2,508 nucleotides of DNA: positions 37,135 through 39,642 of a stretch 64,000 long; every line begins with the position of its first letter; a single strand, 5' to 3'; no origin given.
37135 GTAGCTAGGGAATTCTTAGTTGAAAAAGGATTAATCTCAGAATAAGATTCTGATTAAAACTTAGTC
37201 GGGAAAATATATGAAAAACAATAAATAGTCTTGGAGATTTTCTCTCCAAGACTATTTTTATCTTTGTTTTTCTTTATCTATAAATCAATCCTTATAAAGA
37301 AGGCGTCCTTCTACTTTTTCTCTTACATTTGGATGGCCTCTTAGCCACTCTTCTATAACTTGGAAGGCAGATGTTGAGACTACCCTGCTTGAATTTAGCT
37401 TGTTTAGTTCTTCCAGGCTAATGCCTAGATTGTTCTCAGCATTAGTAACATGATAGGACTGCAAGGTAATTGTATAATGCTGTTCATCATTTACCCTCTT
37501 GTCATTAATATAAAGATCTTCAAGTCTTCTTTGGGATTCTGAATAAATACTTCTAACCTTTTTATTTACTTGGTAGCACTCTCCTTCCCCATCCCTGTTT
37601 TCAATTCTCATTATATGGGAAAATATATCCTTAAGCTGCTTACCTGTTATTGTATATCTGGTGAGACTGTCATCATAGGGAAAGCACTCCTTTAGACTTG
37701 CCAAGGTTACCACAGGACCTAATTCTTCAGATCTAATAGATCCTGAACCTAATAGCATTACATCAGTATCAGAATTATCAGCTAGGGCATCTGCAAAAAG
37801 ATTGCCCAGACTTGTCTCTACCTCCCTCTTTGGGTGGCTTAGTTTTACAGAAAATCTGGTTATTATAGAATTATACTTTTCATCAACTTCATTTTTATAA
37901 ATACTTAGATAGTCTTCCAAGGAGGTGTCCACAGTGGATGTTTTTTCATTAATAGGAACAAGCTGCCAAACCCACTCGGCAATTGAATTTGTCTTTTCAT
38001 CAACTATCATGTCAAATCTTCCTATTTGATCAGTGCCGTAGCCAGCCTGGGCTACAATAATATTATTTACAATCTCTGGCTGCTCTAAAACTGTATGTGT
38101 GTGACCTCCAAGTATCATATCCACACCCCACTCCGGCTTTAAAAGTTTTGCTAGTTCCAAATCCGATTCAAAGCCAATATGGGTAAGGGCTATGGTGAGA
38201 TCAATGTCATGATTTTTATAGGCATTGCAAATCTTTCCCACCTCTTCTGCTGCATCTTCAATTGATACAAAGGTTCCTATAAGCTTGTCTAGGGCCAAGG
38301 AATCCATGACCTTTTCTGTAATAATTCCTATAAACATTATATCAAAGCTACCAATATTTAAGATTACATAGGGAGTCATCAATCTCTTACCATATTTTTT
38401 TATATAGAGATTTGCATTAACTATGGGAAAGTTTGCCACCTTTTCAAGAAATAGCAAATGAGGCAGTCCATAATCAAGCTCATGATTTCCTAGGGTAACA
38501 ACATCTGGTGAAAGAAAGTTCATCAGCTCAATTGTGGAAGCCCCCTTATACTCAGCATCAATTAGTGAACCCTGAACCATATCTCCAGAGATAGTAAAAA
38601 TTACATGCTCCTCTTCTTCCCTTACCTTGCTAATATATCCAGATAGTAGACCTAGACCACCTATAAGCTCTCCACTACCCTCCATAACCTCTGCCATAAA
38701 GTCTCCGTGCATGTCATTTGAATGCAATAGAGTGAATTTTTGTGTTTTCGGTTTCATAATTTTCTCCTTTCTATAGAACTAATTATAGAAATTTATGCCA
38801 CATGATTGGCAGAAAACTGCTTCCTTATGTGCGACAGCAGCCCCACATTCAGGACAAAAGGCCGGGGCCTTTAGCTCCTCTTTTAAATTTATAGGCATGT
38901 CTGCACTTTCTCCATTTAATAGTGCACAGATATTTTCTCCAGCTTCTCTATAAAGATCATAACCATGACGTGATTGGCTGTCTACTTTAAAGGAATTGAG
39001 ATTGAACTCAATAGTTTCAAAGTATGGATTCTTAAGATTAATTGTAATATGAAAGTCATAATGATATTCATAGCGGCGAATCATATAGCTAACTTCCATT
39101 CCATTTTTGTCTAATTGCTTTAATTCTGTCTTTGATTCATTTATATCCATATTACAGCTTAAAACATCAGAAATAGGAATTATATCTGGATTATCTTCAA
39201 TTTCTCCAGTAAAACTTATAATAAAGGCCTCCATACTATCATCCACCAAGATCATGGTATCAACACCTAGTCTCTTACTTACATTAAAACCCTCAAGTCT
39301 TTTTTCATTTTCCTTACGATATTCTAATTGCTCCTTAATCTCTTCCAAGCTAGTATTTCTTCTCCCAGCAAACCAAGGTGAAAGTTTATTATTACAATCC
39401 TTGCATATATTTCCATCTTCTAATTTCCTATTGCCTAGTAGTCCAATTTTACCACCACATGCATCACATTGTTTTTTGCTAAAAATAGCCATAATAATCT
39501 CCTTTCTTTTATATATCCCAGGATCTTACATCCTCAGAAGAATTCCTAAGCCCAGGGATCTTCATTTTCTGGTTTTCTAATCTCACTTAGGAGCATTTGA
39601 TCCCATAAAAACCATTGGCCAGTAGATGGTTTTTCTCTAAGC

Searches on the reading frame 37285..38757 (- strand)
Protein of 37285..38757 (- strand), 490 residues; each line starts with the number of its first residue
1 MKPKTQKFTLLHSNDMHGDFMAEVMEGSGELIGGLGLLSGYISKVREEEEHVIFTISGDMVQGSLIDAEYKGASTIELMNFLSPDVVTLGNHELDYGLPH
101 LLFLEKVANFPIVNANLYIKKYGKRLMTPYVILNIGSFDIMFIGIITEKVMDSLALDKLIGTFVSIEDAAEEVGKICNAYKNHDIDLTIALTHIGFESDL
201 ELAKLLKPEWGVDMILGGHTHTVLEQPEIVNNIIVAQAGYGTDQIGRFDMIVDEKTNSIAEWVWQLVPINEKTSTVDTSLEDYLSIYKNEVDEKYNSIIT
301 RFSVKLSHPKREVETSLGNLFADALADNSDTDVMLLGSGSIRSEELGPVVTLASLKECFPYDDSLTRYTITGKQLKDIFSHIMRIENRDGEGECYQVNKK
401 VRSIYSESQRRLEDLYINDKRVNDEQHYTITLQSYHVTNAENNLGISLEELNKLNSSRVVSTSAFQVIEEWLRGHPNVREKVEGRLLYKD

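Call 12: search_protein_families(library=pfam, proteins=[window:37285-38757:-], max_evalue=0.001)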
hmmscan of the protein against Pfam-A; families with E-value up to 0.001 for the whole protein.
window:37285-38757:- (490 aa): 2 families
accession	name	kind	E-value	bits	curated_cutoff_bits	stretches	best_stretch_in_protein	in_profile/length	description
PF02872.23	5_nucleotid_C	-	2.3e-18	67.2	23.6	1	308-440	15-150/158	5'-nucleotidase, C-terminal domain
PF00149.33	Metallophos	-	2e-11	45.1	21.5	1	9-222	2-190/191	Calcineurin-like phosphoesterase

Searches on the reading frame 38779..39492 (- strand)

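Call 12: search_protein_families(library=pfam, proteins=[window:38779-39492:-], max_evalue=0.001)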
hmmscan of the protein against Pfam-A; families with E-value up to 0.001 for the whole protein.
window:38779-39492:- (237 aa): 4 families
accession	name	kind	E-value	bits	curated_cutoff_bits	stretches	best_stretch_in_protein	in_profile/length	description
PF14471.11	DUF4428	-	7.2e-15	55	27.8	1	8-55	1-51/51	Domain of unknown function (DUF4428)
PF12773.13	DZR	-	4.6e-05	23.9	27.3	0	210-232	24-45/45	Double zinc ribbon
PF13248.11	Zn_ribbon_3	-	9e-05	22.2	27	1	213-234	5-25/26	zinc-ribbon domain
PF18912.6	DZR_2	-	0.00037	20.7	27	0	210-233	21-44/56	Double zinc ribbon domain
